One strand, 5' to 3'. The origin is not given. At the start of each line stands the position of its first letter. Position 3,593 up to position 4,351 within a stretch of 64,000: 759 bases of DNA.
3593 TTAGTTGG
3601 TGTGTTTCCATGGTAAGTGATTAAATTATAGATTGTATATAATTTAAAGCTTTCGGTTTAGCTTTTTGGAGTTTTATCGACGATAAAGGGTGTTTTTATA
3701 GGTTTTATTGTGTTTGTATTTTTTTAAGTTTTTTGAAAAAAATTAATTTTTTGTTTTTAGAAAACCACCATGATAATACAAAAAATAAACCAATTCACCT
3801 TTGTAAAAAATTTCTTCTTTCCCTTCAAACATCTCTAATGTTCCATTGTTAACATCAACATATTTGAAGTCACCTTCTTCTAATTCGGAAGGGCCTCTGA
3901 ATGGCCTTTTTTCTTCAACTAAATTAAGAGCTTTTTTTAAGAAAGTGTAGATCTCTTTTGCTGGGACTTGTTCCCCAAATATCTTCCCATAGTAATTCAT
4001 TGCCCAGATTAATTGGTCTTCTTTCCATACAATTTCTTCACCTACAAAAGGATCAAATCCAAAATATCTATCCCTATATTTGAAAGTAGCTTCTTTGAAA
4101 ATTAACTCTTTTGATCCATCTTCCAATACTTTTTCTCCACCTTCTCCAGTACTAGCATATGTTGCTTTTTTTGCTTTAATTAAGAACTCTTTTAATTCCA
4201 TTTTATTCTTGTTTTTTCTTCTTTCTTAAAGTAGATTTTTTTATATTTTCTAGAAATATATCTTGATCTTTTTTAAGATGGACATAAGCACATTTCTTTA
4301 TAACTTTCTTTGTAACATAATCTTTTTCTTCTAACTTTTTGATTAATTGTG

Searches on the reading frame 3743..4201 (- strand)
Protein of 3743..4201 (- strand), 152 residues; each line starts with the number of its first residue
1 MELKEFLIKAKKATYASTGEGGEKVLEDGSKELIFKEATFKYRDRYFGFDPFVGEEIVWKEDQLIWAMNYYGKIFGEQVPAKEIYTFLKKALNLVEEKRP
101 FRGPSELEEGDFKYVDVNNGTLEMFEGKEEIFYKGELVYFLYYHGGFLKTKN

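Call 75: search_protein_families(library=pfam, proteins=[window:3743-4201:-], max_evalue=0.0001)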
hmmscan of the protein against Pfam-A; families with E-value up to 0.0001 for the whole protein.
window:3743-4201:- (152 aa): 1 family
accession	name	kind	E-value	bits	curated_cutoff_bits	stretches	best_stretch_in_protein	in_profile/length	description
PF18931.5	DUF5680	-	4.1e-36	124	25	1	44-148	1-104/104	Domain of unknown function (DUF5680)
